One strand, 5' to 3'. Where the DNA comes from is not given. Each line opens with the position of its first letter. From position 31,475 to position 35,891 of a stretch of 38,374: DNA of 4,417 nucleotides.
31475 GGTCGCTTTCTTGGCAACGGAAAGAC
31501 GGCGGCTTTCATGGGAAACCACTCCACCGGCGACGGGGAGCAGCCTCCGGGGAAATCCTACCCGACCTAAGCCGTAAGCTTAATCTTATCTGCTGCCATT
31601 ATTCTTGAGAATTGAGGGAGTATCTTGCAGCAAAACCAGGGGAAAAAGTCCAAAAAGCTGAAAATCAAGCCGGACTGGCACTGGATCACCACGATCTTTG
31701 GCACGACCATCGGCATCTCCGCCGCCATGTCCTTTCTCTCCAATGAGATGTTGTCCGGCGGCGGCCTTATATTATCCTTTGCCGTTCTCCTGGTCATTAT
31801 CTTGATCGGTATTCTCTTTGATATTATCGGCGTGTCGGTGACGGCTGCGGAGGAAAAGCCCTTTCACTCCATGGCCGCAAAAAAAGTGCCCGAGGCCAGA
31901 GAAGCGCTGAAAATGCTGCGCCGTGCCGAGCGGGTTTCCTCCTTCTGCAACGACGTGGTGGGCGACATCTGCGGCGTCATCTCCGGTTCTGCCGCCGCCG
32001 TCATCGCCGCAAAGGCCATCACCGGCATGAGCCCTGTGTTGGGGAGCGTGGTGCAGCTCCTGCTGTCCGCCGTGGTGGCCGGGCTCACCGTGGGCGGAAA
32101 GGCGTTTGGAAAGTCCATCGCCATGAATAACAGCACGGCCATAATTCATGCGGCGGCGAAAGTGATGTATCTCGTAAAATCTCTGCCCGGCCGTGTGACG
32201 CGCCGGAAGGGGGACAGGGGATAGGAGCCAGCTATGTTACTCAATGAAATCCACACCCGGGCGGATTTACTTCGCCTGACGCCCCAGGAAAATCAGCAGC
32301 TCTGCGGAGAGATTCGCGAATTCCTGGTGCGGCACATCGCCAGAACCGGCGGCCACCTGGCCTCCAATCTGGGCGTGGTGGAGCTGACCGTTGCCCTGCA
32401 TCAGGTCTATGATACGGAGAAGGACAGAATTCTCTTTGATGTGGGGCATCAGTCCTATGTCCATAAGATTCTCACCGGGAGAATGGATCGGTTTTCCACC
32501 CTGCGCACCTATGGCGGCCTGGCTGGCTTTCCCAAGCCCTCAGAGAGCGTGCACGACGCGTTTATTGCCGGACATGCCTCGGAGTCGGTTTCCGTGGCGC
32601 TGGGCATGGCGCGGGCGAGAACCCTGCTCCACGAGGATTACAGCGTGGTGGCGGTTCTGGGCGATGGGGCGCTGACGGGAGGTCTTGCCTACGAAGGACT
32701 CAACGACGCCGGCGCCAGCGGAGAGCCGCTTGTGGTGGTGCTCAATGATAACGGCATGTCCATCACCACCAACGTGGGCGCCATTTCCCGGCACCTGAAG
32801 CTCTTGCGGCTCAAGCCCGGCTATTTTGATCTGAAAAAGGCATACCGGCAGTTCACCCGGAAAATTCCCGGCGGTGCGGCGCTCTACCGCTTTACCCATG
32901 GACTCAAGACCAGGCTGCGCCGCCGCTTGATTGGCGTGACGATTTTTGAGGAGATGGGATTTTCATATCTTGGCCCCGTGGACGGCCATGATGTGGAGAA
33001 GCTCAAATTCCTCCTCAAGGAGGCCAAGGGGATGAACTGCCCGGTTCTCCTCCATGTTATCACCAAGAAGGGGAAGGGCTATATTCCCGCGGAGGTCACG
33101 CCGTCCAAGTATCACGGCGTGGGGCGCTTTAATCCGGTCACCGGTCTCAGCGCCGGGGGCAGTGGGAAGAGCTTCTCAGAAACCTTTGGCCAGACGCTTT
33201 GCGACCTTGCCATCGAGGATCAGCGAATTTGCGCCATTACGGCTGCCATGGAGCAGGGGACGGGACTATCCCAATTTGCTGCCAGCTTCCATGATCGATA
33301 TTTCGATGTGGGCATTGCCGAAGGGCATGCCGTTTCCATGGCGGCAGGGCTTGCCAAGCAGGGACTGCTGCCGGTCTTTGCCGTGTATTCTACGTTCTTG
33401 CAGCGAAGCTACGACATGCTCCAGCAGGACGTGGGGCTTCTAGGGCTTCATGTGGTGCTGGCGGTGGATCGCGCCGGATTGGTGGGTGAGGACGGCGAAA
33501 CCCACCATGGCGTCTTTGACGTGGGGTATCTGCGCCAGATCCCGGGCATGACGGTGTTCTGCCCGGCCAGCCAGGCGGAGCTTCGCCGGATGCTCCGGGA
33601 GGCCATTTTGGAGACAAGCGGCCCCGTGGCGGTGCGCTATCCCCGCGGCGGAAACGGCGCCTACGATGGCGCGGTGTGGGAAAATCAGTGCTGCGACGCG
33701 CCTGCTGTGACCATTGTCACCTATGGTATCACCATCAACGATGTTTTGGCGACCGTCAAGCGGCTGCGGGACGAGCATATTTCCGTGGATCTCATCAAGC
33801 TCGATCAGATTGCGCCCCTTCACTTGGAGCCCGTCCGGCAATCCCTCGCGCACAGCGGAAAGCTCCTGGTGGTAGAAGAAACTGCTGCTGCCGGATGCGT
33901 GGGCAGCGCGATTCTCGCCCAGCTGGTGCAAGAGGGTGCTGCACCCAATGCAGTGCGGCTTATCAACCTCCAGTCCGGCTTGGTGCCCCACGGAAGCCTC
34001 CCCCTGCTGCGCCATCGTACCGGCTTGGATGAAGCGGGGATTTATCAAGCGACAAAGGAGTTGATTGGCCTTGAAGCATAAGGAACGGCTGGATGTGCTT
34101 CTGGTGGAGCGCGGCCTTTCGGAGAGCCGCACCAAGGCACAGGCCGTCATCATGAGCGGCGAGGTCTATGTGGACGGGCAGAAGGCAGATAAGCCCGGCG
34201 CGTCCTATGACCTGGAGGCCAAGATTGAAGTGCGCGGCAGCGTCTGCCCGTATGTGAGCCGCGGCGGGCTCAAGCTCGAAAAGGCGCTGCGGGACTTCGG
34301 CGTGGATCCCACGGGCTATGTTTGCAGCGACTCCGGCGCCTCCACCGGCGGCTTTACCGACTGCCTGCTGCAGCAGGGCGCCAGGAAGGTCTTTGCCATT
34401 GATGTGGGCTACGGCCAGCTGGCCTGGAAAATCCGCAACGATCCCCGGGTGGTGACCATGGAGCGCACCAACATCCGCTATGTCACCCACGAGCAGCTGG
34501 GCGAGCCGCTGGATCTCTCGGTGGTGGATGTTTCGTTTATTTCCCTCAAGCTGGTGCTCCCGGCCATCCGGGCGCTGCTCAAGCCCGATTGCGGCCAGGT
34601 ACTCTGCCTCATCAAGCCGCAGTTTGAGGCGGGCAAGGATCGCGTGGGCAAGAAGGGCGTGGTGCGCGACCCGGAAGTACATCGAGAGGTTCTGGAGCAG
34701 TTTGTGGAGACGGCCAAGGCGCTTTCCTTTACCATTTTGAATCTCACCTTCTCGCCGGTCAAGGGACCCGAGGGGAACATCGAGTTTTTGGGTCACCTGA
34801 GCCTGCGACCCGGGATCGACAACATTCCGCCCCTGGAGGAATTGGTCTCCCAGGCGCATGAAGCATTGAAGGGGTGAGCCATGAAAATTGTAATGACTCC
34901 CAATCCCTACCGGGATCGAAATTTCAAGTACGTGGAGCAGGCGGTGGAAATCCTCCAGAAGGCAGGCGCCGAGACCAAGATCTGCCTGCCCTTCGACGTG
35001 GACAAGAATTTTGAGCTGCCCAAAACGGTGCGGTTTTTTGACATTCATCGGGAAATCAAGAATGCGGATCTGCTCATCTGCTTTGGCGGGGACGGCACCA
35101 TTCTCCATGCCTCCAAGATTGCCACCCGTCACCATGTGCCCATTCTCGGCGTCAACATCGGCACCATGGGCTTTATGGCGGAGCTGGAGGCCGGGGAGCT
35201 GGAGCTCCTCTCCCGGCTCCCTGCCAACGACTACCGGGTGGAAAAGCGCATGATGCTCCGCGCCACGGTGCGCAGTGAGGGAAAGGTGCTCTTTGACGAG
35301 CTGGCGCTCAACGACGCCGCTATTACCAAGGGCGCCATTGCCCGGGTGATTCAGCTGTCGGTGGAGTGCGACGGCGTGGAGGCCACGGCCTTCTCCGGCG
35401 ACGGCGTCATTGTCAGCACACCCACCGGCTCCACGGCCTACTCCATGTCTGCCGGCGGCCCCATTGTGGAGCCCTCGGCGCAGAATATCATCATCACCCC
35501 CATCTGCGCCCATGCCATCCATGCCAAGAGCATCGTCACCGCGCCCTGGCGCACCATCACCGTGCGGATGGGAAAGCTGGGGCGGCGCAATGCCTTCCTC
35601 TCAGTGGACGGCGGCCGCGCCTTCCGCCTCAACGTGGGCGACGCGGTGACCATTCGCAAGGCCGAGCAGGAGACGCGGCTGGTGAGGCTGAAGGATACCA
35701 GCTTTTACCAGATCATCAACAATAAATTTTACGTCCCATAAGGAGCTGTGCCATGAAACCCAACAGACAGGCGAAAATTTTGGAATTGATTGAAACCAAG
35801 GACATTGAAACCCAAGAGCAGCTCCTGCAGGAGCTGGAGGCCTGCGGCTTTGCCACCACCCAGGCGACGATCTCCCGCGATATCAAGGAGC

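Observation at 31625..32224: Four-TM protein directly coupled to the ncRNA: candidate OapA membrane anchor of an RNP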

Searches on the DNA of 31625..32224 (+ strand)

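Call 22: search_rna_families(sources=[L001, L002, L003, L004, L009, L010, L014, L015, L016, L018, L019, L020, L024, L028, L030, L044, L069, L075, L078, L079], threshold=gathering)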
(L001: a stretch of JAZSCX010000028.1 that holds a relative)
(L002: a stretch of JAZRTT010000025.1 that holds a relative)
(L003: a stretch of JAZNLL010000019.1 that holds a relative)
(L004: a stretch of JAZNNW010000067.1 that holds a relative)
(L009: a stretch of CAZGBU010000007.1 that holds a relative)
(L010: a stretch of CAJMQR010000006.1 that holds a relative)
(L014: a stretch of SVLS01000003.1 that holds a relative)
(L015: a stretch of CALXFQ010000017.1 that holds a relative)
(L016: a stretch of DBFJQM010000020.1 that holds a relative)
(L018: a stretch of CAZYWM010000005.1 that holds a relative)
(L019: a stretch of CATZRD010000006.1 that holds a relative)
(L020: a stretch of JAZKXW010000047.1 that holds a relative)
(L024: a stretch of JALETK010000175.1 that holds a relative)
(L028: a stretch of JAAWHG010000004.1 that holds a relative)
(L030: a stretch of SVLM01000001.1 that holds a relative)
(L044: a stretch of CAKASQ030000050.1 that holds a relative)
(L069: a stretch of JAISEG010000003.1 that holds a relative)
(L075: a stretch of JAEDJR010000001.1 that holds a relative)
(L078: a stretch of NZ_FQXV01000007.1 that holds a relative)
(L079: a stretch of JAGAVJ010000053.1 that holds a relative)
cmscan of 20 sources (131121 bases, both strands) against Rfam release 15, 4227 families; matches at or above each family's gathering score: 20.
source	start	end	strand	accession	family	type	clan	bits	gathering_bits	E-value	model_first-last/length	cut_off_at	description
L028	2349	2972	+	RF01071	OLE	Gene;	-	463.4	50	1.6e-132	1-616/616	no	Ornate Large Extremophilic RNA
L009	2344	2970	+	RF01071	OLE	Gene;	-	460.1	50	1.5e-131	1-616/616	no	Ornate Large Extremophilic RNA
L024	2329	2957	+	RF01071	OLE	Gene;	-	454.9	50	5.1e-130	1-616/616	no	Ornate Large Extremophilic RNA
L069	2245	2914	+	RF01071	OLE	Gene;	-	453.4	50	1.4e-129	1-616/616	no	Ornate Large Extremophilic RNA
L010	2327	2963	+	RF01071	OLE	Gene;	-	445.1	50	4.2e-127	1-616/616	no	Ornate Large Extremophilic RNA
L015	2279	2923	+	RF01071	OLE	Gene;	-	444.1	50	8.6e-127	1-616/616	no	Ornate Large Extremophilic RNA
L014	2323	2969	+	RF01071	OLE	Gene;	-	442.3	50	2.8e-126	1-616/616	no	Ornate Large Extremophilic RNA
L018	2305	2946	+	RF01071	OLE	Gene;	-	440.4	50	1e-125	1-616/616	no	Ornate Large Extremophilic RNA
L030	2283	2928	+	RF01071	OLE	Gene;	-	438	50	5.3e-125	1-616/616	no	Ornate Large Extremophilic RNA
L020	2320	2965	+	RF01071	OLE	Gene;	-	436.7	50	1.3e-124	1-616/616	no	Ornate Large Extremophilic RNA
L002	2326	2989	+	RF01071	OLE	Gene;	-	418.8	50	2.6e-119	1-616/616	no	Ornate Large Extremophilic RNA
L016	2204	2872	+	RF01071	OLE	Gene;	-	417.5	50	6.6e-119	1-616/616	no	Ornate Large Extremophilic RNA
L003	2324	2988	+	RF01071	OLE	Gene;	-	413.9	50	7.8e-118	1-616/616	no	Ornate Large Extremophilic RNA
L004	2312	2977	+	RF01071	OLE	Gene;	-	413.3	50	1.2e-117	1-616/616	no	Ornate Large Extremophilic RNA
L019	2137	2803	+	RF01071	OLE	Gene;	-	411.4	50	4.1e-117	1-616/616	no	Ornate Large Extremophilic RNA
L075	2308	2973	+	RF01071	OLE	Gene;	-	408.8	50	2.5e-116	1-616/616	no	Ornate Large Extremophilic RNA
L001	2316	2975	+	RF01071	OLE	Gene;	-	403.9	50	6.9e-115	1-616/616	no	Ornate Large Extremophilic RNA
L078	2300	2970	+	RF01071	OLE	Gene;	-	403.2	50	1.1e-114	1-616/616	no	Ornate Large Extremophilic RNA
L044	2084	2732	+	RF01071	OLE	Gene;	-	401.7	50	3.2e-114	1-616/616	no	Ornate Large Extremophilic RNA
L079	2271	2959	+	RF01071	OLE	Gene;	-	391.1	50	4.4e-111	1-616/616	no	Ornate Large Extremophilic RNA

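Call 34: search_rna_families(sources=[L081, L082, L083, L084], threshold=gathering)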
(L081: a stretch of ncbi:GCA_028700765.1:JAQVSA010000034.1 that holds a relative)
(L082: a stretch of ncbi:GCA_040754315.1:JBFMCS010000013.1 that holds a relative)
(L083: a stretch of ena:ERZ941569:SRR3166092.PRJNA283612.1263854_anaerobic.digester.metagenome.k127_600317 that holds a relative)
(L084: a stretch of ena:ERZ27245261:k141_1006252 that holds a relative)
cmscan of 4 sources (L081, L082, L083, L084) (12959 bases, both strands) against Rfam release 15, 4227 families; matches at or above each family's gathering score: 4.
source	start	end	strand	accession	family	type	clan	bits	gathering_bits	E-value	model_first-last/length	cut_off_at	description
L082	155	769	+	RF01071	OLE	Gene;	-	470.8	50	1e-135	1-616/616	no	Ornate Large Extremophilic RNA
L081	2447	2986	+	RF01071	OLE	Gene;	-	297.9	50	2e-84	1-616/616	no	Ornate Large Extremophilic RNA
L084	1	192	+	RF01071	OLE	Gene;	-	154.7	50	6.3e-42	425-616/616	5'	Ornate Large Extremophilic RNA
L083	1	193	+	RF01071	OLE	Gene;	-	150.3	50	1.3e-40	420-616/616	5'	Ornate Large Extremophilic RNA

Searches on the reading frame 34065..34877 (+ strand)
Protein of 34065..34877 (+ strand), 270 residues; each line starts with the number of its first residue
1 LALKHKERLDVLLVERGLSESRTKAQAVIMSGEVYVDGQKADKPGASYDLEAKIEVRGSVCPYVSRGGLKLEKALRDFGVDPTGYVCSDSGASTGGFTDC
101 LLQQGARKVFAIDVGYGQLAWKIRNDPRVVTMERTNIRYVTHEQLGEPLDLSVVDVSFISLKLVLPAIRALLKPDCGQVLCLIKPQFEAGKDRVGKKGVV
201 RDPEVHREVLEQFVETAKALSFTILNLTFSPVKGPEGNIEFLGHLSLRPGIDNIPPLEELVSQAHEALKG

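Call 4: search_protein_families(library=pfam, proteins=[window:34065-34877:+], max_evalue=0.01)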
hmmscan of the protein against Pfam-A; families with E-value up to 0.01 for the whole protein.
window:34065-34877:+ (270 aa): 3 families
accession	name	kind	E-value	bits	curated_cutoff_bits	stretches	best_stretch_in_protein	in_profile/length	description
PF01728.25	FtsJ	-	2.1e-44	152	24.1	1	63-243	1-177/181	FtsJ-like methyltransferase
PF01479.30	S4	-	7.6e-11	42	22.8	1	7-45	1-39/48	S4 domain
PF22421.1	SYY_C-terminal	-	0.00013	22.2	27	1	5-55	17-67/83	Tyrosine--tRNA ligase SYY-like C-terminal domain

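Call 5: search_protein_families(library=ncbifam, proteins=[window:34065-34877:+], max_evalue=0.01)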
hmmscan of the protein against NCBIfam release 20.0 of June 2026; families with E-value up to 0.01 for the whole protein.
window:34065-34877:+ (270 aa): 4 families
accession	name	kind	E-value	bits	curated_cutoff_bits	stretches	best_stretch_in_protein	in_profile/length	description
TIGR00478.1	tly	subfamily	5.6e-84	281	185.8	1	8-240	1-228/228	TlyA family rRNA (cytidine-2'-O)-methyltransferase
NF049952.1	23rRNACMtaseTlyA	equivalog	2.7e-54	184.1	250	1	8-242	2-231/236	23S rRNA (cytidine-2'-O)-methyltransferase TlyA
NF003717.0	PRK05327.1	equivalog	0.00029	20.8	116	1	7-57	92-142/202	30S ribosomal protein S4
TIGR01017.1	rpsD_bact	equivalog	0.00029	20.6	177.2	1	7-57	90-140/200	30S ribosomal protein S4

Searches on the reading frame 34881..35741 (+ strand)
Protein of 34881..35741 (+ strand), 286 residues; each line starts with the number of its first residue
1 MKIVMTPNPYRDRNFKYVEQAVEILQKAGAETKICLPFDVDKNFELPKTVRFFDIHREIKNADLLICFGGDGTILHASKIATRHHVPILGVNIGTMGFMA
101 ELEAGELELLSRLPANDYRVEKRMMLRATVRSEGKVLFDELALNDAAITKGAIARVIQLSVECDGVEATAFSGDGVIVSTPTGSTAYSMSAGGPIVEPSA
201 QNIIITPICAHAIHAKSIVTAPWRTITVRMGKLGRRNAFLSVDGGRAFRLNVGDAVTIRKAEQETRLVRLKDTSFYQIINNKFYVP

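Call 15: search_protein_families(library=pfam, proteins=[window:34881-35741:+], max_evalue=0.00001)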
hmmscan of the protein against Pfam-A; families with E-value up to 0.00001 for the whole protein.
window:34881-35741:+ (286 aa): 2 families
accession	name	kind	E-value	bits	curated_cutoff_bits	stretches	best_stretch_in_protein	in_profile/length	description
PF20143.4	NAD_kinase_C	-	1e-30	106.5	23.7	1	143-270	1-126/126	ATP-NAD kinase C-terminal domain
PF01513.26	NAD_kinase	-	1.7e-13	51.4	25.5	1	59-106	70-117/130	ATP-NAD kinase N-terminal domain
